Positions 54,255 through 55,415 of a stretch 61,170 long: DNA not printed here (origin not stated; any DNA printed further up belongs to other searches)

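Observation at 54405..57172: A radical SAM enzyme with an auxiliary-cluster-like Cys-rich tail close to a DegT-family PLP enzyme, with a P-loop kinase between them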

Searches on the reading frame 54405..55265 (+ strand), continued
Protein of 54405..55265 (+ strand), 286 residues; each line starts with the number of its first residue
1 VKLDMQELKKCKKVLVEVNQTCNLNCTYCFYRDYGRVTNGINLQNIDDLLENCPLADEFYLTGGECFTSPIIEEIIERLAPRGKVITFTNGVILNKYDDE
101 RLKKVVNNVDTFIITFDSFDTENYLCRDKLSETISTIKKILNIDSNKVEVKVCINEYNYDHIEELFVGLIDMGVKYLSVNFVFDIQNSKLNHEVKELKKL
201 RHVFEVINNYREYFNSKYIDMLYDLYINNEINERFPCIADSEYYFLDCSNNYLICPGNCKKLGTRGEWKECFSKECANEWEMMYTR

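Call 105: search_protein_families(library=ncbifam, proteins=[L148:2832-3521:+, L148:4409-4957:+, L148:6941-7645:+, L148:7647-7976:+, L148:7945-8676:+, L148:8660-9244:+, L148:9258-9944:+, L146:3993-5177:+, L149:254-1171:+, L146:14053-14460:+], max_evalue=0.001)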
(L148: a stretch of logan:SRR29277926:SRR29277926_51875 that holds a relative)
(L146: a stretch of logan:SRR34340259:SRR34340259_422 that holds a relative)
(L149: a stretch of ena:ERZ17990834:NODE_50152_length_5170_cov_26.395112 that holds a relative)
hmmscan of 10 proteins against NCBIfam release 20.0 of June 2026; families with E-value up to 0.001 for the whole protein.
L148:2832-3521:+ (229 aa): 0 families

L148:4409-4957:+ (182 aa): 7 families
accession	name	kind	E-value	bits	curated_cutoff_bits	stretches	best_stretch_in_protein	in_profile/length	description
TIGR01203.1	HGPRTase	equivalog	3.7e-10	39.8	150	1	23-158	4-139/167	hypoxanthine phosphoribosyltransferase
TIGR00336.1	pyrE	equivalog_domain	2e-08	34.2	106.8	1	20-165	24-169/173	orotate phosphoribosyltransferase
NF003545.0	PRK05205.1-1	equivalog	4.9e-07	29.3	140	1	31-156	10-141/171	bifunctional pyr operon transcriptional regulator/uracil phosphoribosyltransferase PyrR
NF006613.0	PRK09177.1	equivalog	8.7e-07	28.6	138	1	46-146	32-126/159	xanthine phosphoribosyltransferase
NF002620.0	PRK02277.1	subfamily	8.8e-06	25.5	115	1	28-147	69-184/201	orotate phosphoribosyltransferase-like protein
NF003549.0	PRK05205.1-5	equivalog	0.00016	21.2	138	1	17-156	4-151/182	bifunctional pyr operon transcriptional regulator/uracil phosphoribosyltransferase PyrR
NF000014.2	tet_prtrans_34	exception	0.00046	20.1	345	1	48-134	29-110/154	xanthine phosphoribosyltransferase Tet(34)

L148:6941-7645:+ (234 aa): 5 families
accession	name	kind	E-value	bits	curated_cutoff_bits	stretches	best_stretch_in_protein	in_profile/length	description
TIGR00364.1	TIGR00364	equivalog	6.6e-43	146.6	150.3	1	6-215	2-201/201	7-cyano-7-deazaguanine synthase QueC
NF008317.0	PRK11106.1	equivalog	1.8e-21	76.6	378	1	3-219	2-210/231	7-cyano-7-deazaguanine synthase QueC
NF038212.1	argG_rel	exception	8.1e-05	21.6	425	1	3-69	15-78/381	argininosuccinate synthase-related protein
NF010587.0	PRK13980.1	equivalog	0.00031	20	255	0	3-70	32-99/267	NAD+ synthase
TIGR00884.1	guaA_Cterm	equivalog_domain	0.00087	18.7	338.75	0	3-69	17-83/310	glutamine-hydrolyzing GMP synthase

L148:7647-7976:+ (109 aa): 2 families
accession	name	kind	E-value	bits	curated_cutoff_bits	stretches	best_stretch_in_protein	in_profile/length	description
TIGR03367.1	queuosine_QueD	equivalog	4.2e-25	88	89.25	1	4-88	2-90/92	6-carboxytetrahydropterin synthase QueD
TIGR00039.1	6PTHBS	subfamily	5.4e-24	84.9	125.5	1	2-108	2-120/124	6-pyruvoyl tetrahydropterin synthase/6-carboxytetrahydropterin synthase family protein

L148:7945-8676:+ (243 aa): 18 families
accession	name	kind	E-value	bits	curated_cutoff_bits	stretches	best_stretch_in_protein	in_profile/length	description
TIGR03963.1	rSAM_QueE_Clost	equivalog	1.9e-39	135.6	260.1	1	14-242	2-218/219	putative 7-carboxy-7-deazaguanine synthase QueE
TIGR04349.1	rSAM_QueE_gams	hypoth_equivalog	5.8e-34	117.6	300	1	13-238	1-206/210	7-carboxy-7-deazaguanine synthase QueE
TIGR03365.1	Bsubt_queE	equivalog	4e-15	56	206.1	1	12-214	2-195/238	7-carboxy-7-deazaguanine synthase QueE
TIGR04322.1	rSAM_QueE_Ecoli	equivalog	3.8e-14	52.7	200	1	19-62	1-46/215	7-carboxy-7-deazaguanine synthase QueE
TIGR02495.1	NrdG2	equivalog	5.3e-12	45.5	131.15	1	29-162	14-157/193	anaerobic ribonucleoside-triphosphate reductase activating protein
TIGR04508.1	queE_Cx14CxxC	equivalog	7e-12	45.6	240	1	16-112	4-119/208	7-carboxy-7-deazaguanine synthase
TIGR02666.1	moaA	equivalog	2.7e-07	29.9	284.05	1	41-122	20-112/336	GTP 3',8-cyclase MoaA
TIGR02668.1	moaA_archaeal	equivalog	3.7e-07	29.4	325.25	1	40-121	19-105/303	GTP 3',8-cyclase MoaA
NF038283.1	viperin_w_prok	equivalog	7.3e-07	28.6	180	1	40-125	11-108/281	viperin family antiviral radical SAM protein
NF001199.0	PRK00164.2-1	equivalog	1.1e-06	28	231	1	40-122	21-108/308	GTP 3',8-cyclase MoaA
NF049973.1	radical_Rv1681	equivalog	4.5e-06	25.8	380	1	40-135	81-179/326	Rv1681 family radical SAM protein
TIGR02493.1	PFLA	equivalog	4.9e-06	26.1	231.75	1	25-139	8-132/235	pyruvate formate-lyase-activating protein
TIGR04084.1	rSAM_AF0577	subfamily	9.1e-06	24.8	225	1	40-134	6-100/347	TIGR04084 family radical SAM/SPASM domain-containing protein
NF050035.1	rSAM_WgK_link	exception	3.4e-05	23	650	1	40-156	18-141/367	radical SAM/SPASM peptide maturase WgkB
TIGR03977.1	rSAM_pair_HxsC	equivalog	5.4e-05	22.2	267.9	1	39-115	33-113/292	His-Xaa-Ser system radical SAM maturase HxsC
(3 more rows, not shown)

L148:8660-9244:+ (194 aa): 4 families
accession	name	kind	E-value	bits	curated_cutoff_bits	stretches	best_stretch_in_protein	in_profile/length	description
NF006826.0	PRK09347.1-3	subfamily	9.8e-45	152.4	162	1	30-192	30-185/189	GTP cyclohydrolase I FolE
TIGR00063.1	folE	equivalog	5.3e-40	136.8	181.6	1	30-193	22-178/180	GTP cyclohydrolase I FolE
NF006824.0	PRK09347.1-1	equivalog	1.9e-38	132.1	202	1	24-192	49-215/219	GTP cyclohydrolase I FolE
NF006825.1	PRK09347.1-2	subfamily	3.6e-38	130.8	174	1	30-192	22-177/179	GTP cyclohydrolase I FolE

L148:9258-9944:+ (228 aa): 0 families

L146:3993-5177:+ (394 aa): 0 families

L149:254-1171:+ (305 aa): 0 families

L146:14053-14460:+ (135 aa): 7 families
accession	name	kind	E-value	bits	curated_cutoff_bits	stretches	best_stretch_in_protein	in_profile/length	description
TIGR01354.1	cyt_deam_tetra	equivalog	2.1e-09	37.7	113.65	1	30-131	23-117/126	cytidine deaminase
TIGR01355.1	cyt_deam_dimer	equivalog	1.1e-08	34.7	275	1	29-125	44-130/283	cytidine deaminase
NF004064.0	PRK05578.1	equivalog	5.8e-08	32.9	74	1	6-130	7-118/130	cytidine deaminase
NF006155.0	PRK08298.1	equivalog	8.8e-07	29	129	1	8-135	7-129/136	cytidine deaminase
NF009076.0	PRK12411.1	equivalog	1.3e-05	25.3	216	1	7-121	5-111/132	cytidine deaminase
NF006537.0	PRK09027.1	equivalog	4.4e-05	23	153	1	31-104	74-141/295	cytidine deaminase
NF005314.0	PRK06848.1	equivalog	0.00019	21.5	131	1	3-127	5-129/139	cytidine deaminase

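Call 110: search_dna_similar(query=P0272, collection=phages, mode=protein, max_evalue=0.00001, max_rows=10)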
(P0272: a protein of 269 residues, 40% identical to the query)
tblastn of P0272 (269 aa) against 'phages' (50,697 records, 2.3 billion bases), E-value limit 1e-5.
Records with a match: 3; places in all: 3; records where one place covers at least 80% of the query: 0.
Best place of each record, by identity: <60% 3.
By first word of the organism name: Salmonella 2; Erwinia 1.
By host as written in the record: Salmonella enterica serovar Typhi 1; Salmonella enterica serovar Paratyphi A 1; Erwinia amylovora 1.
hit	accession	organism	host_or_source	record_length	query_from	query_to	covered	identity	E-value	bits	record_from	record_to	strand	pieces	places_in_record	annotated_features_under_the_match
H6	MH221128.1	Salmonella phage STsAS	Salmonella enterica serovar Typhi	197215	9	185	66%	26.5%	7e-6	53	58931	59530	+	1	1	putative radical SAM superfamily protein 1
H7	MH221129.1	Salmonella phage SPAsTU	Salmonella enterica serovar Paratyphi A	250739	9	185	66%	26.5%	7e-6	53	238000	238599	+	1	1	putative radical SAM superfamily protein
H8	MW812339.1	Erwinia phage pEa_SNUABM_29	Erwinia amylovora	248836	9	185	66%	25.5%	2e-6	54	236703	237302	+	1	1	hypothetical protein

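Call 111: search_dna_similar(query=L146:5177-7894:+, collection=phages, mode=protein, max_evalue=1e-10, max_rows=8)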
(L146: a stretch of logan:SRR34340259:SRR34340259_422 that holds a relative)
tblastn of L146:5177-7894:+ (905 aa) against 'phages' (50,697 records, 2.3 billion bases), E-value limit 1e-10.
Records with a match: 19; places in all: 19; records where one place covers at least 80% of the query: 0.
Best place of each record, by identity: <60% 19.
By first word of the organism name: uncultured 5; Listeria 4; Acinetobacter 4; Enterococcus 1; Staphylococcus 1; Pseudomonas 1; Escherichia 1; Salmonella 1; Mycoplasma 1.
By host as written in the record: - 10; Listeria monocytogenes 4; Enterococcus faecalis 1; Staphylococcus aureus 1; Pseudomonas aeruginosa 1; Escherichia coli O157:H7 ATCC 43895 1; Homo sapiens 1.
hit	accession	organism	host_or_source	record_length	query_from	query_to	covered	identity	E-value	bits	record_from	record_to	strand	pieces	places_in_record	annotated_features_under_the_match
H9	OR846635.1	Enterococcus phage Efs 1-1-1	Enterococcus faecalis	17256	11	435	47%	28.2%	2e-14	84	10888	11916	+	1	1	record has no annotation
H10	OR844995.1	Staphylococcus phage SA 1306 Kay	Staphylococcus aureus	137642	11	435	47%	28.0%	1e-14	85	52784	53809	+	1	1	record has no annotation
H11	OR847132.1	Listeria phage LM 4-11-1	Listeria monocytogenes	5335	11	435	47%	27.8%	6e-15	86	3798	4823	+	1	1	record has no annotation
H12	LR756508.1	uncultured phage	metagenomic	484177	11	440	48%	27.1%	4e-17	93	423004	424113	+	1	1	record has no annotation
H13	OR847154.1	Listeria phage LM 4-11-1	Listeria monocytogenes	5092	11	435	47%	26.8%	5e-12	76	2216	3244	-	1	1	record has no annotation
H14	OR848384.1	Listeria phage LM 4-14-1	Listeria monocytogenes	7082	11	435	47%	26.8%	6e-12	76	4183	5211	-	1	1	record has no annotation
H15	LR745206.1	uncultured phage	metagenomic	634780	6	440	48%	26.1%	3e-12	77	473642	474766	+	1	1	record has no annotation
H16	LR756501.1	uncultured phage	metagenomic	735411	11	435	47%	26.3%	1e-13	82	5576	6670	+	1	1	record has no annotation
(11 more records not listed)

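Call 113: fold_search(model_id=the predicted structure, library=viral)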
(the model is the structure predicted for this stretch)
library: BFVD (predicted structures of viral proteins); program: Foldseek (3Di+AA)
matches with E <= 10: 1125; with E <= 0.001: 71
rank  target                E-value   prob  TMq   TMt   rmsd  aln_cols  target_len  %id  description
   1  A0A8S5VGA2            2.8e-13  1.00  0.65  0.48   5.1       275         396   16  Fe-S oxidoreductase [Myoviridae sp. ctkfK18]
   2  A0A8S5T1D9            2.5e-12  1.00  0.69  0.46   7.2       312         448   15  Fe-S oxidoreductase [Myoviridae sp. ctWb16]
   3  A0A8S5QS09            1.6e-11  1.00  0.66  0.35   7.9       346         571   16  7-cyano-7-deazaguanine synthase [Myoviridae sp. ctgXL3]
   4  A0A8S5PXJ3            2.3e-10  1.00  0.58  0.50   7.3       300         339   16  Putative Fe-S oxidoreductase [Podoviridae sp. ctIlO27]
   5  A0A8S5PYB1            6.2e-10  1.00  0.60  0.61   7.9       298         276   15  Radical SAM core domain-containing protein [Podoviridae sp. ctIlO27]
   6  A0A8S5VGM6            1.6e-09  1.00  0.59  0.50   8.0       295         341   15  Tungsten cofactor oxidoreductase radical SAM maturase [Myoviridae sp. ctkfK18]
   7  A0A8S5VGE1            1.6e-09  1.00  0.62  0.50   8.0       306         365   15  Fe-S oxidoreductase [Myoviridae sp. ctkfK18]
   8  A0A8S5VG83            2.1e-09  1.00  0.61  0.48   5.4       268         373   14  Putative Fe-S oxidoreductase [Myoviridae sp. ctkfK18]
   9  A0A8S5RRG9            2.7e-09  1.00  0.61  0.43   6.6       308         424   16  Fe-S oxidoreductase [Podoviridae sp. ctXdu7]
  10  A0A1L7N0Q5            2.7e-09  1.00  0.55  0.32   6.6       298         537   17  Radical SAM core domain-containing protein [Ralstonia phage RP12]
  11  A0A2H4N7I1            3.4e-09  1.00  0.61  0.52   7.5       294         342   17  (no name in the UniProt tables at hand)
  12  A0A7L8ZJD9            4.6e-09  1.00  0.55  0.42   7.2       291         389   17  Putative radical SAM protein [Campylobacter phage F379]
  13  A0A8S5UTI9            5.6e-09  1.00  0.57  0.47   5.3       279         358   15  Oxidoreductase [Myoviridae sp. ctYA416]
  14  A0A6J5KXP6            5.9e-09  1.00  0.57  0.52   8.8       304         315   12  Radical_SAM domain containing protein [uncultured Caudovirales phage]
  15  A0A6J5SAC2            7.6e-09  1.00  0.54  0.48   8.5       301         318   15  4Fe4S-binding SPASM domain containing protein [uncultured Caudovirales phage]
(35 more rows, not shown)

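Call 117: search_protein_families(library=pfam, proteins=[L148:2832-3521:+, L148:9258-9944:+, L146:14478-15056:+, L149:254-1171:+, L146:11864-12745:+, L146:12738-14051:+, L146:15059-15931:+], max_evalue=0.1)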
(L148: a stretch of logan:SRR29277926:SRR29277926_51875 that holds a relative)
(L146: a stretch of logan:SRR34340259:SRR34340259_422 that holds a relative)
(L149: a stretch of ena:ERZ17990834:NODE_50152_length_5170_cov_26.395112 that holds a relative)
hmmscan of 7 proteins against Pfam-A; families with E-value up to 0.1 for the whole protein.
L148:2832-3521:+ (229 aa): 0 families

L148:9258-9944:+ (228 aa): 3 families
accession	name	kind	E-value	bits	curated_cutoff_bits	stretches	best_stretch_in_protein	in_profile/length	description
PF13023.12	HD_3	-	2.2e-29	102.9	22.5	1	24-173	3-152/165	HD domain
PF12917.13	YfbR-like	-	1.9e-06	28.1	25.9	1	39-148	19-137/182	5'-deoxynucleotidase YfbR-like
PF01966.28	HD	-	0.0041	17.8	22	1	46-147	1-114/116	HD domain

L146:14478-15056:+ (192 aa): 10 families
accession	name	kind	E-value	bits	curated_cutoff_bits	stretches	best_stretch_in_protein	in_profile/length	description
PF13207.12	AAA_17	-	0.00015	22.5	27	1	9-146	2-130/136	AAA domain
PF01712.25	dNK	-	0.00021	21.5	27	1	6-190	2-197/203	Deoxynucleoside kinase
PF02223.23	Thymidylate_kin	-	0.00096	19.3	27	0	7-147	1-148/185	Thymidylate kinase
PF13401.12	AAA_22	-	0.0022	18.8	27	1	4-111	7-64/130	AAA domain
PF00005.33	ABC_tran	-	0.0033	18.5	25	1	2-90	11-80/137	ABC transporter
PF13173.12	AAA_14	-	0.0042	17.5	27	1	3-59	3-69/129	AAA domain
PF13238.12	AAA_18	-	0.0064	17.4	29.4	1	7-142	3-116/128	AAA domain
PF13521.12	AAA_28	-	0.023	15.3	27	1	6-148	3-141/164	AAA domain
PF02421.24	FeoB_N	-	0.027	14.4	27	0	5-140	3-129/156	Ferrous iron transport protein B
PF00004.35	AAA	-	0.076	13.9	21.2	0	7-70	3-51/131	ATPase family associated with various cellular activities (AAA)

L149:254-1171:+ (305 aa): 1 family
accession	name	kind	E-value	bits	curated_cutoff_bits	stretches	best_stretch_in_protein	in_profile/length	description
PF25583.1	WCX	-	0.087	13.6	23.9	0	266-299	41-74/76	WCX domain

L146:11864-12745:+ (293 aa): 4 families
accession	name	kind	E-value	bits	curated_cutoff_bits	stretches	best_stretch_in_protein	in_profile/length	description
PF01636.29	APH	-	5e-08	33.4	23.2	1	3-217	4-212/239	Phosphotransferase enzyme family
PF03881.20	Fructosamin_kin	-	0.0006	19.6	22.4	1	130-259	152-268/288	Fructosamine kinase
PF07714.23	PK_Tyr_Ser-Thr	-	0.0051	16.6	23.1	1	6-199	13-146/258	Protein tyrosine and serine/threonine kinase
PF06293.20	Kdo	-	0.01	15.8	21.3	1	154-202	122-169/207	Lipopolysaccharide kinase (Kdo/WaaP) family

L146:12738-14051:+ (437 aa): 4 families
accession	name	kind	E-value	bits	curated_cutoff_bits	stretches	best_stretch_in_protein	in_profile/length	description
PF00535.33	Glycos_transf_2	-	8.7e-09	36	23.3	1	133-212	63-132/168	Glycosyl transferase family 2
PF13641.12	Glyco_tranf_2_3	-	2.8e-07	31.2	27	1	129-314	66-230/230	Glycosyltransferase like family 2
PF13632.12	Glyco_trans_2_3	-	1.8e-06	28.4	27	1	247-378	72-192/198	Glycosyl transferase family group 2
PF00534.26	Glycos_transf_1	-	0.024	14.6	26.4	1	37-118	5-73/172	Glycosyl transferases group 1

L146:15059-15931:+ (290 aa): 3 families
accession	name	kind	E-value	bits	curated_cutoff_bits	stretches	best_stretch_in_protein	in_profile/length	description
PF04055.27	Radical_SAM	-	1.6e-15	58.1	29.5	1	9-149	1-142/166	Radical SAM superfamily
PF13186.11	SPASM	-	8.5e-10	39.2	21.5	1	212-278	1-66/67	Iron-sulfur cluster-binding domain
PF22131.1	CjCas9_PI_CTD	-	0.031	15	21.9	0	1-56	11-62/76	CRISPR-associated endonuclease CjCas9 PI-CTD domain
